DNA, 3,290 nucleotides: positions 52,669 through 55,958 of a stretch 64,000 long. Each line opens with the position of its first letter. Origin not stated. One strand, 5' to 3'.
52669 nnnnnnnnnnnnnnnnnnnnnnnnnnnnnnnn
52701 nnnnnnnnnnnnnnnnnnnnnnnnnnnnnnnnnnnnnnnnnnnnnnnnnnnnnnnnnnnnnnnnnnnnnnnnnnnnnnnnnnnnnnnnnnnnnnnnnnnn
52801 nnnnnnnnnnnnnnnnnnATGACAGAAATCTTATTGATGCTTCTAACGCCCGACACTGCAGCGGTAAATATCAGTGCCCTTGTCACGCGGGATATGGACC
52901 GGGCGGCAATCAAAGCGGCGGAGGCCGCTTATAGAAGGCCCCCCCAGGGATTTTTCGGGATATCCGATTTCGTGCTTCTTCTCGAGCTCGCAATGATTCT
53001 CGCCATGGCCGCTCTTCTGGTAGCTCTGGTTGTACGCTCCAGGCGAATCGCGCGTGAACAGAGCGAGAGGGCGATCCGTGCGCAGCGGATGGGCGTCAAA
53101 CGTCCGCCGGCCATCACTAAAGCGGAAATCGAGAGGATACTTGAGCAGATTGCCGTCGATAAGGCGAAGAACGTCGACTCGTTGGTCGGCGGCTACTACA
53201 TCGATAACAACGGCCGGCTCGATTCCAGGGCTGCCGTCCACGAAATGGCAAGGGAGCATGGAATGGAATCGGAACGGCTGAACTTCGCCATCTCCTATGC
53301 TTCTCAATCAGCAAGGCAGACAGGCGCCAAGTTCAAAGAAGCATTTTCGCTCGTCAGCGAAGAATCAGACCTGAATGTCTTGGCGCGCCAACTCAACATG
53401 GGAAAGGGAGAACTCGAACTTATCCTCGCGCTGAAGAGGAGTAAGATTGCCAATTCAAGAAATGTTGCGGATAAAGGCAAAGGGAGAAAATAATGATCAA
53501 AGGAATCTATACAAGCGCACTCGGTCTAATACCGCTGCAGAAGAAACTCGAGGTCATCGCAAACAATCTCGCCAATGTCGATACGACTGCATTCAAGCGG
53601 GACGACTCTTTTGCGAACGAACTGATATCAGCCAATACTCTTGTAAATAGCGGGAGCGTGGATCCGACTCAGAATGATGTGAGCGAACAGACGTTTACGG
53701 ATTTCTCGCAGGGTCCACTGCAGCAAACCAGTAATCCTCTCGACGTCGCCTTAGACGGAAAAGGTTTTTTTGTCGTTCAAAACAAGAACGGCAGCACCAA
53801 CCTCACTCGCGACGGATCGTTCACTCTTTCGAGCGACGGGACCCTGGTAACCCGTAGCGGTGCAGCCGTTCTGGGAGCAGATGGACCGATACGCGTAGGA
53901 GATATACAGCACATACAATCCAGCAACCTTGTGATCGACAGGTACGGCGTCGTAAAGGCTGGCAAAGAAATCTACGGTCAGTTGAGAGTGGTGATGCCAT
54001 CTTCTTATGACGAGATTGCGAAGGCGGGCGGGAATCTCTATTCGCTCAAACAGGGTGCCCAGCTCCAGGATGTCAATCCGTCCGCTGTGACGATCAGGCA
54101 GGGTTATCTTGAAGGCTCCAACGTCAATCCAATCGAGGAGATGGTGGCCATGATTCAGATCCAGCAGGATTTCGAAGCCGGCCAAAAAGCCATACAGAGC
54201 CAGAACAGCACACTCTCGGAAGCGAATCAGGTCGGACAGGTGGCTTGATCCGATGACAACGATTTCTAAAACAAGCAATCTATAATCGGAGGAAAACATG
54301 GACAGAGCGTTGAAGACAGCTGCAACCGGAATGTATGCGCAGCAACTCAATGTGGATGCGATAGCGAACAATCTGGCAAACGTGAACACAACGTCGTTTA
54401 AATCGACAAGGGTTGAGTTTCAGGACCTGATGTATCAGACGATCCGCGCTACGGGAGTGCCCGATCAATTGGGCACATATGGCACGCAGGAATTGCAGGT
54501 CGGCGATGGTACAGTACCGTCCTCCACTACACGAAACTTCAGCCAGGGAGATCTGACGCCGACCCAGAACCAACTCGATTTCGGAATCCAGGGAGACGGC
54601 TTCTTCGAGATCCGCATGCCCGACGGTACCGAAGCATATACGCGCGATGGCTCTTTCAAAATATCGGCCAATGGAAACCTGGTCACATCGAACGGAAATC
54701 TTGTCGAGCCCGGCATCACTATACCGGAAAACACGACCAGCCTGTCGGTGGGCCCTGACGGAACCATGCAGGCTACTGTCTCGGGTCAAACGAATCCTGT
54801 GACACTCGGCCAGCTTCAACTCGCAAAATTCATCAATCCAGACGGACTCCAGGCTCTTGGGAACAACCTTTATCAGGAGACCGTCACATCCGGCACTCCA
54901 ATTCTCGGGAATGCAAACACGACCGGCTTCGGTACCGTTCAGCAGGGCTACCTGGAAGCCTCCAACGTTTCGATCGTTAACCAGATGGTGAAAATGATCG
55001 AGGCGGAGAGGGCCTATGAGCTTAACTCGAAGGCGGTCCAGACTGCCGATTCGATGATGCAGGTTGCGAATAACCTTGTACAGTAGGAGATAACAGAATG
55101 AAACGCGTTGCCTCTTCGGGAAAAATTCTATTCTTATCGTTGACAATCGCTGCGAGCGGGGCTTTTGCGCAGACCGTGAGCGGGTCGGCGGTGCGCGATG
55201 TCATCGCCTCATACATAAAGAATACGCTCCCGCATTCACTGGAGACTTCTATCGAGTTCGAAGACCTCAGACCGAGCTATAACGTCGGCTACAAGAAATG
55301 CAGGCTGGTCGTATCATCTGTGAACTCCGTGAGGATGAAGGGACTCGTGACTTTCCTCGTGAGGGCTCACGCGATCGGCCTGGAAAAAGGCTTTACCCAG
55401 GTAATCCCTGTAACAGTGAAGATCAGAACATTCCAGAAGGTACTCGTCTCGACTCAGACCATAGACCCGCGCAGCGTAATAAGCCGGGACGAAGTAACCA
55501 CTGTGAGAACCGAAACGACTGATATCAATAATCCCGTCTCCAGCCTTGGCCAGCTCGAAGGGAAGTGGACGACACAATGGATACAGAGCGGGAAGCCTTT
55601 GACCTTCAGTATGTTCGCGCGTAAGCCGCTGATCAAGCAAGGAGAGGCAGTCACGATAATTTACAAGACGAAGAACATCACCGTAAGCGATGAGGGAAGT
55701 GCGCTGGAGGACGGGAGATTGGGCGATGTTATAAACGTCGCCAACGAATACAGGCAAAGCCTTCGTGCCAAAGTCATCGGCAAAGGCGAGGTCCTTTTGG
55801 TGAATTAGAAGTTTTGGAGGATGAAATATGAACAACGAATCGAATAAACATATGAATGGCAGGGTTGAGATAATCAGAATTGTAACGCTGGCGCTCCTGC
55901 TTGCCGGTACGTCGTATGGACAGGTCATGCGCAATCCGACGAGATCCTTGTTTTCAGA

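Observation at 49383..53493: Four-gene signalling module (HDOD-sigma4, HDOD, GAF histidine kinase, TM protein) between fliA and flgF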

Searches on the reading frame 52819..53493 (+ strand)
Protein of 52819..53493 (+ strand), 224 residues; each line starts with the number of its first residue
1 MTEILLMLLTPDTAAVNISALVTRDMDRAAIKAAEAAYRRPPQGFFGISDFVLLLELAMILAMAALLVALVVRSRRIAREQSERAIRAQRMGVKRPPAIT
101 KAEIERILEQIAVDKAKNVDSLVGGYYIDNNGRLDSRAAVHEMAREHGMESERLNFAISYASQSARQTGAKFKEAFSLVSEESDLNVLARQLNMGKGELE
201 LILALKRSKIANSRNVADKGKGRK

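Call 3: search_protein_families(library=pfam, proteins=[window:52819-53493:+], max_evalue=0.01)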
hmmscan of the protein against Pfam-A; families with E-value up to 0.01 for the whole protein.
window:52819-53493:+ (224 aa): 0 families

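Call 4: search_protein_families(library=ncbifam, proteins=[window:52819-53493:+], max_evalue=0.01)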
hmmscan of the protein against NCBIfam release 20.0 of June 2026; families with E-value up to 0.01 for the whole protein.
window:52819-53493:+ (224 aa): 0 families

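Call 21: find_homologous_proteins(query=window:52819-53493:+, max_evalue=0.001)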
Query window:52819-53493:+ (224 aa): 56 proteins with E <= 0.001 among 2037 candidates.
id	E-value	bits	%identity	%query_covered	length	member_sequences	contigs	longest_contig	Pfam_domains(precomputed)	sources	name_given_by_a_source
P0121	4.5e-132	456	100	100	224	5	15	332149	-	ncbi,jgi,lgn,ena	jgi:hypothetical protein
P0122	1.1e-118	412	90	100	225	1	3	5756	-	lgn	-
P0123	5.1e-118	410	88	100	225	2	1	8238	-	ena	-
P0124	8.5e-118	409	89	100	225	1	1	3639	-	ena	-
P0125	5.8e-110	384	86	100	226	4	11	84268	-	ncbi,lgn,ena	-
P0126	3.1e-93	329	74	97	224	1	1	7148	-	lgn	-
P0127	6.1e-90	318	71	99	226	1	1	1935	-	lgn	-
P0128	6.0e-89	315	73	98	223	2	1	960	-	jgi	jgi:hypothetical protein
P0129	2.8e-86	306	73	95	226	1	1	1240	-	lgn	-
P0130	3.3e-85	303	70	98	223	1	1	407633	-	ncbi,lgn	-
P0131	9.7e-85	301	68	100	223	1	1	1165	-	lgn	-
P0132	4.6e-84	299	70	98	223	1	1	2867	-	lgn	-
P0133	4.7e-84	299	73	92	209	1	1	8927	-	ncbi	-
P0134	9.9e-84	298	70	98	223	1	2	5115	-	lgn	-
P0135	2.3e-83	297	68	98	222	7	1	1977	-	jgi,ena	-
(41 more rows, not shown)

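Call 28: search_protein_families(library=pfam, alignment_id=A2, max_evalue=10)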
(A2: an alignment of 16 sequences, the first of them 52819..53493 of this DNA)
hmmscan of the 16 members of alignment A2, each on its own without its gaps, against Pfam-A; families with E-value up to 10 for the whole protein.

A. member 1, window:52819-53493:+ (224 aa): 4 families
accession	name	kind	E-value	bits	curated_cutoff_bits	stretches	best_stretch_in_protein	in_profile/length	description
PF10975.14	DUF2802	-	0.013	16.1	33.5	1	164-207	25-68/68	Protein of unknown function (DUF2802)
PF19610.4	DUF6115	-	0.071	13.9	27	1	164-205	92-133/134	Family of unknown function (DUF6115)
PF13493.11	DUF4118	-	0.12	12.6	28.4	1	41-84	64-107/107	Domain of unknown function (DUF4118)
PF04995.19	CcmD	-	0.35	11.4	25.6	1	60-85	15-40/44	Heme exporter protein D (CcmD)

B. families by the number of members that match (of 16 scanned): 38 families (the first 25 are shown)
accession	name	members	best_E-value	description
PF10975.14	DUF2802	16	0.00012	Protein of unknown function (DUF2802)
PF19610.4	DUF6115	15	2.5e-06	Family of unknown function (DUF6115)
PF06143.16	Baculo_11_kDa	5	0.0017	Baculovirus 11 kDa family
PF04995.19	CcmD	5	0.0091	Heme exporter protein D (CcmD)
PF10705.14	Ycf15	3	0.016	Chloroplast protein precursor Ycf15 putative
PF14316.11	DUF4381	3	0.067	Domain of unknown function (DUF4381)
PF01936.24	NYN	2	0.026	NYN domain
PF14575.11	EphA2_TM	2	0.064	Ephrin type-A receptor 2 transmembrane domain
PF21149.3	FAS_pseudo-KR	2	0.12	Fatty acid synthase, pseudo-KR domain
PF11291.13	DUF3091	1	0.0044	Protein of unknown function (DUF3091)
PF21868.2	GbpA_D3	1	0.0096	GlcNAc-binding protein A, third domain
PF05149.17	Flagellar_rod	1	0.014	Paraflagellar rod protein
PF24685.1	OB_RRP5_4th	1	0.014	RRP5 OB-fold domain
PF14502.12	HTH_41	1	0.021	Helix-turn-helix domain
PF07261.16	DnaB_2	1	0.024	Replication initiation and membrane attachment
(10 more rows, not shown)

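Call 65: search_protein_families(library=ncbifam, proteins=[window:52819-53493:+], max_evalue=1)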
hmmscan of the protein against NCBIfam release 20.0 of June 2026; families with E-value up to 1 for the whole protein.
window:52819-53493:+ (224 aa): 2 families
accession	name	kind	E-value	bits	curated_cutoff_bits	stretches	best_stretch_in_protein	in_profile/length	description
NF005163.0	PRK06638.1-3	equivalog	0.042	13.3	174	1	45-84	141-178/203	NADH-quinone oxidoreductase subunit J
NF051874.1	PVV_CTERM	equivalog_domain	0.26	11.1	27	1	60-76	16-32/38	PVV-CTERM domain-containing choice-of-anchor G protein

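Call 74: predict_structure(alignment_id=A7)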
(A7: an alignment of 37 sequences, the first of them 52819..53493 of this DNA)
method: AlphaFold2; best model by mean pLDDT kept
length: 224 residues; sequences in the alignment: 37
mean_pLDDT: 69.5   pTM: 0.26
mean pLDDT of the five models: 69.5, 67.5, 63.2, 63.2, 59.5
residues with pLDDT >= 90: 25; 70-90: 84; 50-70: 85; < 50: 30
segments of 3 or more residues with pLDDT < 50: 1-15, 40-44, 121-127, 222-224
pLDDT, mean of each block of 10 residues (from residue 1): 44 51 76 63 58 91 97 94 80 57 80 66 49 57 60 65 58 81 85 84 83 60 45
secondary structure, 60 per line:
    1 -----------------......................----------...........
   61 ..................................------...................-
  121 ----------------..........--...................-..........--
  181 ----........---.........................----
elements in order: H18-39 H50-94 H101-119 H137-146 H149-167 H169-178 H185-192 H196-220

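Call 78: fold_search(model_id=the predicted structure, library=pdb)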
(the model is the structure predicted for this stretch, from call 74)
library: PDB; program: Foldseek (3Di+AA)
matches with E <= 10: 134; with E <= 0.001: 0
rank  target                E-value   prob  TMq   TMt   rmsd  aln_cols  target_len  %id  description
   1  6ix3_A                1.2e+00  0.14  0.18  0.12  14.1       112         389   17  The structure of LepI complex with SAM (released 2019-07-17)
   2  7y3h                  1.5e+00  0.15  0.18  0.11  12.7       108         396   11  Crystal Structure of Diels-Alderase ApiI in complex with SAM and product (released 2023-06-14)
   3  5xt2_A                1.8e+00  0.09  0.14  0.15  14.4       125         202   10  Crystal structures of full-length FixJ from B. japonicum crystallized in space group P212121 (released 2018-05-23)
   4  6kon_F                1.9e+00  0.11  0.18  0.22  20.7       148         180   17  Mycobacterium tuberculosis initial transcription complex comprising sigma H and 5'-OH RNA of 5 nt (released 2020-03-11)
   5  7bhy_C                2.0e+00  0.33  0.16  0.49   4.1        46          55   15  DNA-binding domain of DeoR in complex with the DNA operator (released 2021-11-10)
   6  6inw_A                2.0e+00  0.14  0.21  0.13  12.4       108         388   17  A Pericyclic Reaction enzyme (released 2019-07-03)
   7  6iv7_A                2.0e+00  0.10  0.18  0.12  14.2       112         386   17  The crystal structure of a SAM-dependent enzyme from aspergillus flavus (released 2019-02-06)
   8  3t0y_C                2.3e+00  0.11  0.16  0.27  12.6       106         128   21  Structure of the PhyR anti-anti-sigma domain bound to the anti-sigma factor, NepR (released 2012-05-02)
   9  7wvs_A                2.4e+00  0.11  0.18  0.11  11.3       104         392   12  The structure of FinI complex with SAM (released 2023-02-15)
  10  7bhy_A                2.6e+00  0.25  0.16  0.48   4.3        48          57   14  DNA-binding domain of DeoR in complex with the DNA operator (released 2021-11-10)
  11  1zt9_A                2.6e+00  0.13  0.15  0.28   7.7        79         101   14  E. coli trp repressor, tetragonal crystal form (released 2006-05-09)
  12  6inw_B                2.6e+00  0.08  0.18  0.11  14.2       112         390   15  A Pericyclic Reaction enzyme (released 2019-07-03)
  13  8rdn_D                2.7e+00  0.14  0.18  0.13   6.6        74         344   19  Holomycin methyltransferase DtpM with SAH and XRD-271 (released 2024-10-16)
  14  8xtg_E                2.7e+00  0.13  0.20  0.12  11.9       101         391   15  Crystal structure of methyltransferase MpaG' in complex with SAH and DMMPA (released 2024-08-28)
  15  6ix3_B                2.7e+00  0.08  0.18  0.12  14.0       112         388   17  The structure of LepI complex with SAM (released 2019-07-17)
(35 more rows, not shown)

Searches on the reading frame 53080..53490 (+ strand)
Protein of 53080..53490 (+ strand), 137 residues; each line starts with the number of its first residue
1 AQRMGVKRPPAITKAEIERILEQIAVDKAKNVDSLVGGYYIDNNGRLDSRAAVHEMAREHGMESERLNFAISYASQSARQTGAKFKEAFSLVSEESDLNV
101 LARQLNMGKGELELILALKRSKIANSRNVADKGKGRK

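Call 61: search_protein_representatives(alignment_id=A5)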
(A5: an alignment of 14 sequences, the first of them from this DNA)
Query: 14 sequences, 138 profile positions. Proteins with E-value up to 0.001 (for the whole library): 10; up to 1e-10: 5; up to 1e-30: 4. The best 10 are listed.
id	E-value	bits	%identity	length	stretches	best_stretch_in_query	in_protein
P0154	1.4e-65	235.6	-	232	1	1-133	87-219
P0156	2.0e-63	228.5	-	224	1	2-133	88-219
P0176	4.6e-52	191.8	-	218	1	3-136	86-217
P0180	1.4e-45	170.7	-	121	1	32-135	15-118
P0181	1.4e-17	80.0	-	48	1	91-137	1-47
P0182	3.7e-05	39.8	-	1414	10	7-65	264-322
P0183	2.7e-04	37.0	-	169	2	74-124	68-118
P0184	3.7e-04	36.6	-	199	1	10-119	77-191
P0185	5.2e-04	36.1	-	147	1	61-119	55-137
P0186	5.4e-04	36.0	-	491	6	35-79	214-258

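Call 62: search_protein_families(library=pfam, proteins=[P0183, P0184, P0185], max_evalue=0.01)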
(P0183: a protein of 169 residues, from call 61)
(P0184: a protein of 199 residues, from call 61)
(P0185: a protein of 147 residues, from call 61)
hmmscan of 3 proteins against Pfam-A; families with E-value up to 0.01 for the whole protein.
P0183 (169 aa): 3 families
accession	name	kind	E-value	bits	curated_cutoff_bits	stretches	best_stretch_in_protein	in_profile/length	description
PF19610.4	DUF6115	-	2.1e-05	25.4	27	0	116-156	93-133/134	Family of unknown function (DUF6115)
PF10975.14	DUF2802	-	4.2e-05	24.1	33.5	0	121-157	31-67/68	Protein of unknown function (DUF2802)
PF10717.14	ODV-E18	-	0.0014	18.9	28.1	1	6-61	14-69/87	Occlusion-derived virus envelope protein ODV-E18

P0184 (199 aa): 3 families
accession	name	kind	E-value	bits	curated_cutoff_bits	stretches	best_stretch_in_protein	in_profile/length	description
PF19610.4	DUF6115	-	3.2e-08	34.5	27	1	108-189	52-132/134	Family of unknown function (DUF6115)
PF10975.14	DUF2802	-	0.00045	20.8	33.5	1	140-191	16-67/68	Protein of unknown function (DUF2802)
PF02796.21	HTH_7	-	0.0012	19.4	23.8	0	157-181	11-35/45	Helix-turn-helix domain of resolvase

P0185 (147 aa): 3 families
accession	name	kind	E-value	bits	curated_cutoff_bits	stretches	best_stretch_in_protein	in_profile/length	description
PF19610.4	DUF6115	-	2.3e-10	41.4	27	1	49-136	44-133/134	Family of unknown function (DUF6115)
PF10975.14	DUF2802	-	3.3e-06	27.6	33.5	1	69-137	6-67/68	Protein of unknown function (DUF2802)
PF17231.7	DUF5305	-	0.0082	16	29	0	60-90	20-50/217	Family of unknown function (DUF5305)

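Call 65: search_protein_families(library=ncbifam, proteins=[P0184, P0185, P0183], max_evalue=1)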
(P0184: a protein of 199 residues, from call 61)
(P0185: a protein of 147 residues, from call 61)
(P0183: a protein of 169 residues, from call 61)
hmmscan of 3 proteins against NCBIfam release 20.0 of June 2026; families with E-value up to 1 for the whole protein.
P0184 (199 aa): 4 families
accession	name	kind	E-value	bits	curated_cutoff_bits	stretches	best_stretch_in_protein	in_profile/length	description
NF045508.1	PhasinPhaH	equivalog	1.3e-08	35.3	250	1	9-137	38-163/234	phasin PhaH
NF047515.1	SpiroCoCo_C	equivalog_domain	1.4e-07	31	125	1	29-188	164-313/313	SpiroCoCo family coiled-coil protein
NF042911.1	FMH_DH_FwdA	exception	0.078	11.4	950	1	92-171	36-112/569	tungsten-dependent formylmethanofuran dehydrogenase subunit FwdA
NF053602.1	Phr_regulator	exception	0.094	12.3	320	1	29-93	99-165/191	heat shock transcription regulator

P0185 (147 aa): 2 families
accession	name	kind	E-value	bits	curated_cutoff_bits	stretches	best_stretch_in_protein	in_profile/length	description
NF047515.1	SpiroCoCo_C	equivalog_domain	7.3e-07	28.6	125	1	51-134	230-313/313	SpiroCoCo family coiled-coil protein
NF007921.0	PRK10636.1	equivalog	0.024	12.9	917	1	41-91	530-580/638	ABC transporter ATP-binding protein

P0183 (169 aa): 5 families
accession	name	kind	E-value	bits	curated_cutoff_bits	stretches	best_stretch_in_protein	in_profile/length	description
TIGR02840.1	spore_YtaF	equivalog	0.015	14.8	149.6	1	25-62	69-106/206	sporulation membrane protein YtaF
NF042931.1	SAG1386_EF1546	equivalog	0.017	15.2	80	1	17-72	31-87/158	SAG1386/EF1546 family surface-associated protein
NF033512.1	T2SS_chap_CpaB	equivalog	0.021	14.8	90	1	19-130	6-114/206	metalloprotease secretion chaperone CpaB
NF041023.1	PP0621_fam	subfamily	0.071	13.4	45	1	24-53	5-34/71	PP0621 family protein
NF033861.1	sm_mem_Ecr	equivalog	0.78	9.6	33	0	18-36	6-24/46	Ecr family regulatory small membrane protein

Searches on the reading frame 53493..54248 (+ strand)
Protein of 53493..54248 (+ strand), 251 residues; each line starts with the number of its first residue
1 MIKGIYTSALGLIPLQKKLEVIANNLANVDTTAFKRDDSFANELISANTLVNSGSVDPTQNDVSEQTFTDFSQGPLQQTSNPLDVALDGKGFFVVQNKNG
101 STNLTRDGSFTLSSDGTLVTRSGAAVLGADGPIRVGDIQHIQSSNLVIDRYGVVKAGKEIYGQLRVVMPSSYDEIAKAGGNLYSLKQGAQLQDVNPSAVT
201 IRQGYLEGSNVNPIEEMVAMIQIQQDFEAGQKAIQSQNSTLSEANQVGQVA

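Call 3: search_protein_families(library=pfam, proteins=[window:53493-54248:+], max_evalue=0.01)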
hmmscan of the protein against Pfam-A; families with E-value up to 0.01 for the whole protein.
window:53493-54248:+ (251 aa): 3 families
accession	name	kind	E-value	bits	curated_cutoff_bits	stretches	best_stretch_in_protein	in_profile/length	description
PF06429.18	Flg_bbr_C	-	1e-17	63.8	23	1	202-246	1-45/46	Flagellar basal body rod FlgEFG protein C-terminal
PF22692.1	LlgE_F_G_D1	-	4.4e-15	56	27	1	86-156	1-64/64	Flagellar hook protein FlgE/F/G D1 domain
PF00460.25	Flg_bb_rod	-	5.7e-09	36.2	20.7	1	5-35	1-31/31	Flagella basal body rod protein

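Call 4: search_protein_families(library=ncbifam, proteins=[window:53493-54248:+], max_evalue=0.01)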
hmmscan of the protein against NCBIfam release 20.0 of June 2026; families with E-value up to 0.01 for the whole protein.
window:53493-54248:+ (251 aa): 30 families (the best 25 are shown)
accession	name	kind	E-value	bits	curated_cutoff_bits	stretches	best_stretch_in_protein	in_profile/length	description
TIGR02490.1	flgF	equivalog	6.8e-56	189.3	178.5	1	5-228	1-218/218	flagellar basal-body rod protein FlgF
TIGR03506.1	FlgEFG_subfam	subfamily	7.4e-56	190.3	70.25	2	4-126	2-121/351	flagellar hook-basal body complex protein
NF009331.1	PRK12689.1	equivalog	1.7e-47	161.7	347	1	14-239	14-239/252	flagellar basal-body rod protein FlgF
NF009280.2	PRK12640.1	subfamily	3.8e-43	147.8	210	1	3-247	3-242/246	flagellar basal body rod protein FlgF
NF009332.0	PRK12690.1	equivalog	2.7e-39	134.9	288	1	5-242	5-230/239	flagellar hook-basal body complex protein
TIGR02488.1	flgG_G_neg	equivalog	1.2e-36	126.6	252.75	1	5-246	2-257/259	flagellar basal-body rod protein FlgG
NF009282.1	PRK12642.1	equivalog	3.6e-36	124.7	242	1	1-245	1-234/239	flagellar basal-body rod protein FlgF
NF009456.0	PRK12816.1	equivalog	8.5e-32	110.8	416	1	1-246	1-261/264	flagellar basal body rod protein FlgG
NF004241.1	PRK05682.1-5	equivalog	3.1e-30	105.7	469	2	1-129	1-138/446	flagellar hook protein FlgE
NF009278.1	PRK12636.1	equivalog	5e-29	101.6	350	1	1-243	1-257/263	flagellar basal body rod protein FlgG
NF004243.1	PRK05682.2-2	equivalog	3.4e-25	89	801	2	8-129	10-127/420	flagellar hook protein FlgE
NF004238.1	PRK05682.1-1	equivalog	5.8e-25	88.4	400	2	11-149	9-143/414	flagellar hook protein FlgE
NF009281.1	PRK12641.1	equivalog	1.8e-24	86.6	260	1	3-247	3-247/252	flagellar basal-body rod protein FlgF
NF004240.1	PRK05682.1-4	equivalog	5.7e-22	78.6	472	2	11-128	9-127/443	flagellar hook protein FlgE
NF004242.0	PRK05682.2-1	equivalog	1.6e-20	73.3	365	1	17-128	19-129/422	flagellar hook protein FlgE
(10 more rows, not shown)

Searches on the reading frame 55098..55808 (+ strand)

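Call 8: search_protein_families(library=pfam, proteins=[window:55098-55808:+], max_evalue=0.001)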
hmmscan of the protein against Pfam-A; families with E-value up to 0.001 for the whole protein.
window:55098-55808:+ (236 aa): 1 family
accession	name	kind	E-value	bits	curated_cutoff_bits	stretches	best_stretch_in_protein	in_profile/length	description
PF13144.11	ChapFlgA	-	1.2e-23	83.9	23.8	1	114-232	2-120/122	Chaperone for flagella basal body P-ring formation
